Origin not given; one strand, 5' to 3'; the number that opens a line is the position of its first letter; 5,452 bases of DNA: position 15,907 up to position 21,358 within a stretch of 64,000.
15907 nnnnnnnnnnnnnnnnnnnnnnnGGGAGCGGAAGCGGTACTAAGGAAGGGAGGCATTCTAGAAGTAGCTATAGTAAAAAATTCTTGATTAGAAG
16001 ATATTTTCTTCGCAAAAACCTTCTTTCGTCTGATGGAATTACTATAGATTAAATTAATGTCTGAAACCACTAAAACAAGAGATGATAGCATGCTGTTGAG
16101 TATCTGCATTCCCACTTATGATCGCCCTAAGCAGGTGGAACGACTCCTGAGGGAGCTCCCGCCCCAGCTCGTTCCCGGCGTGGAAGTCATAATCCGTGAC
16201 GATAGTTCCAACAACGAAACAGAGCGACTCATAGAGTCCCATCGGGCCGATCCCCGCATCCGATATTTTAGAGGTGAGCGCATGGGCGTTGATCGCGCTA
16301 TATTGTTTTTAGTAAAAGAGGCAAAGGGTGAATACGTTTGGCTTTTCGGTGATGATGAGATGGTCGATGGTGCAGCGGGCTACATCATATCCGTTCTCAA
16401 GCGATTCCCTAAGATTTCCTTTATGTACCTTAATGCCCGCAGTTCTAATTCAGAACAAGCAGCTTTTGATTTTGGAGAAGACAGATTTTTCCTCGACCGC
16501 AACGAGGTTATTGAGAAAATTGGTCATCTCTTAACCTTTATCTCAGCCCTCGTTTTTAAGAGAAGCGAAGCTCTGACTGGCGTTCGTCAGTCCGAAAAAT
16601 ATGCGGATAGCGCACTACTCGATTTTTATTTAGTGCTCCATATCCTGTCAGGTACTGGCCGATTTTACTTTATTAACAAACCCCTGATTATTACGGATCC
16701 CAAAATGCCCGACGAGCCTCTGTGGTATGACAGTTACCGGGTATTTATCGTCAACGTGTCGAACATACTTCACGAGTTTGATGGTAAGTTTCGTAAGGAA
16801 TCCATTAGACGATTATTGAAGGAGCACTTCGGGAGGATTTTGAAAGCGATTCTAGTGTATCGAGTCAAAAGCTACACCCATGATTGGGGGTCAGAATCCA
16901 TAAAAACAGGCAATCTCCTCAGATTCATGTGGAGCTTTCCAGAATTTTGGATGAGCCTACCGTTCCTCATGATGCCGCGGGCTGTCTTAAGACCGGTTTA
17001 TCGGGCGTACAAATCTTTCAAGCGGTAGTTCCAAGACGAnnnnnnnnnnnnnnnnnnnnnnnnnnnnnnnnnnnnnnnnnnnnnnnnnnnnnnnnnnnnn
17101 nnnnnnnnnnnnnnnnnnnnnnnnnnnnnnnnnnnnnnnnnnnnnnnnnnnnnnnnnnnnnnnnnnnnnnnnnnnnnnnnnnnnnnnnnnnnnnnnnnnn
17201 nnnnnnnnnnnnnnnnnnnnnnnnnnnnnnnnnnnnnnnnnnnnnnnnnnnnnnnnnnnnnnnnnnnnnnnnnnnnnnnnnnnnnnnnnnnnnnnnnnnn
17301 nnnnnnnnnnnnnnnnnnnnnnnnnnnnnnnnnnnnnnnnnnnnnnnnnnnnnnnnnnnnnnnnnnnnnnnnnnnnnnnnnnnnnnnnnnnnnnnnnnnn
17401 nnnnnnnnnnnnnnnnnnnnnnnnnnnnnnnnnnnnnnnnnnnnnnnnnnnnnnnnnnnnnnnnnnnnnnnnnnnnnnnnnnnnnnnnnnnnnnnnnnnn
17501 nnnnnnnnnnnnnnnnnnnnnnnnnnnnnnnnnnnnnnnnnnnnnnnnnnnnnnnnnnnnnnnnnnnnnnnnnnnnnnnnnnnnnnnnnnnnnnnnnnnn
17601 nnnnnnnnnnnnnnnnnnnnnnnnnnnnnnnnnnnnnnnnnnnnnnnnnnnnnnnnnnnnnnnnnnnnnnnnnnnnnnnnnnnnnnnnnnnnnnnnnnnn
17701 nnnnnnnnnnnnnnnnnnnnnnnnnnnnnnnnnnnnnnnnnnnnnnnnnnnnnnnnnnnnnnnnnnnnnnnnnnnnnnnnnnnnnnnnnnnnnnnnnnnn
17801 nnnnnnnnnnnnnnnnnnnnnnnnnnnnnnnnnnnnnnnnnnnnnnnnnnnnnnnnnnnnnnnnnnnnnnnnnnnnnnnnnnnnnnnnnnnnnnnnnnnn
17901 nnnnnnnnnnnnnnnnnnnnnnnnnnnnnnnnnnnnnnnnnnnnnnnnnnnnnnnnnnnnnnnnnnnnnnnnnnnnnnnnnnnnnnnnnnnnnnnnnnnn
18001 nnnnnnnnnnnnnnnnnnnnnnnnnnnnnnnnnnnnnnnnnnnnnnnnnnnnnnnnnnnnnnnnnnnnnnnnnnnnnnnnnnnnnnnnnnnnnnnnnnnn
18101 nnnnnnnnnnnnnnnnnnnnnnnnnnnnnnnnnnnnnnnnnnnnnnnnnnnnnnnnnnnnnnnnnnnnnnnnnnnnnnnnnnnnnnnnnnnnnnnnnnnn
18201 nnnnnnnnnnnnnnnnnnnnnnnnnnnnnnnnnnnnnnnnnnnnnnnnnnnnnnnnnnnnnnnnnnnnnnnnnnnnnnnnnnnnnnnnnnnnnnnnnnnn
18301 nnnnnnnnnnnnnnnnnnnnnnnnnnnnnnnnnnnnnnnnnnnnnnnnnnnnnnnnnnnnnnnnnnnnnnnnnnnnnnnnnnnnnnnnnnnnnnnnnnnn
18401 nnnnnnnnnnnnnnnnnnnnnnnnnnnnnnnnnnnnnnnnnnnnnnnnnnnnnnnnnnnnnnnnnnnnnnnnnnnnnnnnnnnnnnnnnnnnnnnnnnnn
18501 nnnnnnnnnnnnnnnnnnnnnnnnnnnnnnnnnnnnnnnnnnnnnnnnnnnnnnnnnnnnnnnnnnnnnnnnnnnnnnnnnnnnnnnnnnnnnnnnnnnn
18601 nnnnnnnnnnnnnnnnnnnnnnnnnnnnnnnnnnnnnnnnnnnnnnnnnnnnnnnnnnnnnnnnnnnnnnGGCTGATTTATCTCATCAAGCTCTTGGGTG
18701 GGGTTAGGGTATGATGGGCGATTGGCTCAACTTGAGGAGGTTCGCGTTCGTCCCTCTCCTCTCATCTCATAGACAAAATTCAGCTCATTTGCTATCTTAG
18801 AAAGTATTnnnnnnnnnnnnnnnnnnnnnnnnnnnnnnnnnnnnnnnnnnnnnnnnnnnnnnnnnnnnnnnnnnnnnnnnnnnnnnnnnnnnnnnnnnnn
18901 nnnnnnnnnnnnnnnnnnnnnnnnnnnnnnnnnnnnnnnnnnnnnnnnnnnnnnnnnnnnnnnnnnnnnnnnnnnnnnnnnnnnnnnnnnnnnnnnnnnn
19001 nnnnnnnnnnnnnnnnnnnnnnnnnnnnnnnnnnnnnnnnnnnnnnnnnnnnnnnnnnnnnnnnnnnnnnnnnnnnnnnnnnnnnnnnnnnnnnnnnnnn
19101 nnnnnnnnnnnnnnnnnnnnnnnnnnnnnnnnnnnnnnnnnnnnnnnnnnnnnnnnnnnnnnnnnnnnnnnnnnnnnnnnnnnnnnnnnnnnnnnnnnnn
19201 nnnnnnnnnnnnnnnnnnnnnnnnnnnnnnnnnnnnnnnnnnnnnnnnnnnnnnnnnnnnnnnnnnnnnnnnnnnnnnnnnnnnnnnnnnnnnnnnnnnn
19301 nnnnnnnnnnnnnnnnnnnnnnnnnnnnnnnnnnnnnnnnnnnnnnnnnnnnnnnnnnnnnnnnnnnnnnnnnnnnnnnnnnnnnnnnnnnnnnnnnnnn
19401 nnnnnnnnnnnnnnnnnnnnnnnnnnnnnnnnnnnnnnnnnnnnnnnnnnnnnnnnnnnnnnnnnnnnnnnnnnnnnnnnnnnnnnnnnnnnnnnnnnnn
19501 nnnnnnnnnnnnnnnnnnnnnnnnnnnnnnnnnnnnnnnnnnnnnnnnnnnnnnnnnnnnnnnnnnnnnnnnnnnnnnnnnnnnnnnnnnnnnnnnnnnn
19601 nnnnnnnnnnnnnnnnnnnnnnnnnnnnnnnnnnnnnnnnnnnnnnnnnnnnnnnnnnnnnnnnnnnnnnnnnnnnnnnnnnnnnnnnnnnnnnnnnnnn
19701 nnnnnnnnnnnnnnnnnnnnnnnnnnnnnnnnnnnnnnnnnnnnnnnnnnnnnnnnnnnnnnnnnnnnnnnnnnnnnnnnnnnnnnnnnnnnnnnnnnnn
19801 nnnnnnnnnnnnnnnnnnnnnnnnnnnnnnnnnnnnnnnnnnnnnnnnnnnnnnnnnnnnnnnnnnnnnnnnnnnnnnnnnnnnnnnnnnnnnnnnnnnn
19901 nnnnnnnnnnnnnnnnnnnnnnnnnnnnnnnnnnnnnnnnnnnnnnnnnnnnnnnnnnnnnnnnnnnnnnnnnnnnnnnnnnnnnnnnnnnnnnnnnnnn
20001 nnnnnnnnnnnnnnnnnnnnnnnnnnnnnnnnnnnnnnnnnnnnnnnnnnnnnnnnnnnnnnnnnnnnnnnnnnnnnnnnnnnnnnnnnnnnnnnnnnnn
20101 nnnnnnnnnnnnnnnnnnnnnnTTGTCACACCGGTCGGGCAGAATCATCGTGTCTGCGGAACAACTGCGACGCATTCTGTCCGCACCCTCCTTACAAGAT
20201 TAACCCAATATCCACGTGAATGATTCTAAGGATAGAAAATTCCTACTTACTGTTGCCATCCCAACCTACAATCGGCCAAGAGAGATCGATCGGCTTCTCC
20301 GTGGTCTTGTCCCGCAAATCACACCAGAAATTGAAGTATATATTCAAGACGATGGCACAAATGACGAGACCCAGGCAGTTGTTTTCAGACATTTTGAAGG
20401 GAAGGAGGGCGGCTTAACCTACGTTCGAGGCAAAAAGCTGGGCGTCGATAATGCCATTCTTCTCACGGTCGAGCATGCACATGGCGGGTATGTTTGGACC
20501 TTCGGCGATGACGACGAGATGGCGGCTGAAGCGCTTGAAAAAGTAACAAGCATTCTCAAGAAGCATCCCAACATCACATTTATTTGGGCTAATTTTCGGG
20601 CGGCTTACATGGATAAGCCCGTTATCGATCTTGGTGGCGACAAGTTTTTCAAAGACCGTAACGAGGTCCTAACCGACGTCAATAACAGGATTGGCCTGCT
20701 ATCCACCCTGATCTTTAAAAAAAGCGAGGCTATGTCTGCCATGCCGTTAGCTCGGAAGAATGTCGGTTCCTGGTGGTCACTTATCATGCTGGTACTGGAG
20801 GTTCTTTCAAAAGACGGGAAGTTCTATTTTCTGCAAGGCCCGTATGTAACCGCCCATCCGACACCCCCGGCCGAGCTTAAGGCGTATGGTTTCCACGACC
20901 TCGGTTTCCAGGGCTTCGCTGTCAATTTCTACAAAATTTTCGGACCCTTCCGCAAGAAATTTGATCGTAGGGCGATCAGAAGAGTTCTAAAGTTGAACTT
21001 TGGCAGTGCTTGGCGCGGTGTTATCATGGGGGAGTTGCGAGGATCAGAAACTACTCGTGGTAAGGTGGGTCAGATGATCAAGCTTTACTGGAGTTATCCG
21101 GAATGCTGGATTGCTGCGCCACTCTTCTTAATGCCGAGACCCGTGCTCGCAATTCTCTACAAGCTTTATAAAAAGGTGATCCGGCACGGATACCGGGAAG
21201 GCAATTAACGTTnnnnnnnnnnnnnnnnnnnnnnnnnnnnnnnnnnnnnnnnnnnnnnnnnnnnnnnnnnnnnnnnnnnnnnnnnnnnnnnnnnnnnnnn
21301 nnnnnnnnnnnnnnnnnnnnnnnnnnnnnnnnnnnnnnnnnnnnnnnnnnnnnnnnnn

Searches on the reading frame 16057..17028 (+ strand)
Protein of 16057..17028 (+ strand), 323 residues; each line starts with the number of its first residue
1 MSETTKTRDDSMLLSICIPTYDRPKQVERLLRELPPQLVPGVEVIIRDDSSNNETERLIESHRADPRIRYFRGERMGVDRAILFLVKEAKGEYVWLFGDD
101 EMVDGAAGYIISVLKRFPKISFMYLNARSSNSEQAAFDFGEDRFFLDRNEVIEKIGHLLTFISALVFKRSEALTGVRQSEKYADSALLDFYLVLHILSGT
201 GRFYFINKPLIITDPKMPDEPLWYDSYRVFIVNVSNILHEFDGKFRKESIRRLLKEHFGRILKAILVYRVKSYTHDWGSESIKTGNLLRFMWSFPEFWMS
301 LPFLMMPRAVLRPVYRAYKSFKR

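Call 8: search_protein_families(library=pfam, proteins=[window:16057-17028:+])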
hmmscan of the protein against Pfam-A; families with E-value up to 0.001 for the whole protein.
window:16057-17028:+ (323 aa): 2 families
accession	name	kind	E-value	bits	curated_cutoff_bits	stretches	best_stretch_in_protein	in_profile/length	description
PF00535.33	Glycos_transf_2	-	6.8e-16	59.1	23.3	1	15-104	1-92/168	Glycosyl transferase family 2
PF13641.12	Glyco_tranf_2_3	-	0.0009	19.7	27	0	14-144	3-139/230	Glycosyltransferase like family 2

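Call 28: search_protein_families(library=ncbifam, proteins=[window:16057-17028:+], max_evalue=0.00001)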
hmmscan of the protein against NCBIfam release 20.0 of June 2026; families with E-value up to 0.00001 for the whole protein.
window:16057-17028:+ (323 aa): 7 families
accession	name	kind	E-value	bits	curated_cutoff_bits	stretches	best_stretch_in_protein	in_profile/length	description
NF041875.1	EPS_EpsD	equivalog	8.1e-11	41.9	370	1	14-103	1-92/325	exopolysaccharide biosynthesis glycosyltransferase EpsD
NF050050.1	ProtGlycPglI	equivalog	2.9e-09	36.7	500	1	13-112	3-106/306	GalNAc(5)-diNAcBac-PP-undecaprenol beta-1,3-glucosyltransferase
TIGR04440.1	glyco_TIGR04440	domain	4.1e-09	36.5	70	1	14-104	2-95/215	TIGR00180 family glycosyltransferase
TIGR03937.1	PgaC_IcaA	equivalog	4.2e-07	29.3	422.3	1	5-128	38-164/407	poly-beta-1,6-N-acetyl-D-glucosamine synthase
NF038299.1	EPS_HpsN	equivalog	6.5e-07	28.6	425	1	13-110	2-99/317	hormogonium polysaccharide biosynthesis glycosyltransferase HpsN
NF007482.0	PRK10073.1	equivalog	3.5e-06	26.3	423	1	10-103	4-98/334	glycosyltransferase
NF038302.1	EPS_HpsE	equivalog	4.3e-06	25.9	300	1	14-103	3-99/307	hormogonium polysaccharide biosynthesis glycosyltransferase HpsE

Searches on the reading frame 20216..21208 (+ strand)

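Call 3: search_protein_families(library=pfam, proteins=[window:20216-21208:+])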
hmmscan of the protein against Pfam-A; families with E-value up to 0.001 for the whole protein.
window:20216-21208:+ (330 aa): 2 families
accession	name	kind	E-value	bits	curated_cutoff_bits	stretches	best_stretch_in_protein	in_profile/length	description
PF00535.33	Glycos_transf_2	-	7.6e-19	68.7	23.3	1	12-121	1-110/168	Glycosyl transferase family 2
PF13641.12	Glyco_tranf_2_3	-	0.00035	21.1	27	1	11-132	3-128/230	Glycosyltransferase like family 2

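Call 28: search_protein_families(library=ncbifam, proteins=[window:20216-21208:+], max_evalue=0.00001)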
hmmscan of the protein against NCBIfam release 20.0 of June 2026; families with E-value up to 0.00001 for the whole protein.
window:20216-21208:+ (330 aa): 7 families
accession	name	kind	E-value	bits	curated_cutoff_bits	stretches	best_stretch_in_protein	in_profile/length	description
TIGR04440.1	glyco_TIGR04440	domain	4.6e-12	46.1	70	1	11-122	2-114/215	TIGR00180 family glycosyltransferase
NF038302.1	EPS_HpsE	equivalog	1.2e-09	37.6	300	1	11-135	3-132/307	hormogonium polysaccharide biosynthesis glycosyltransferase HpsE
NF041875.1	EPS_EpsD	equivalog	2.3e-08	33.8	370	1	11-114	1-104/325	exopolysaccharide biosynthesis glycosyltransferase EpsD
NF047683.1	TeichurnBiosyTuaG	equivalog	4.4e-08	33.1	400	1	8-188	5-185/252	teichuronic acid biosynthesis protein TuaG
NF050050.1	ProtGlycPglI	equivalog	5.2e-08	32.6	500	1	11-113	4-107/306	GalNAc(5)-diNAcBac-PP-undecaprenol beta-1,3-glucosyltransferase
NF007482.0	PRK10073.1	equivalog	2.7e-07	29.9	423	1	7-112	4-108/334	glycosyltransferase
TIGR03937.1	PgaC_IcaA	equivalog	8.2e-06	25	422.3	0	10-128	46-164/407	poly-beta-1,6-N-acetyl-D-glucosamine synthase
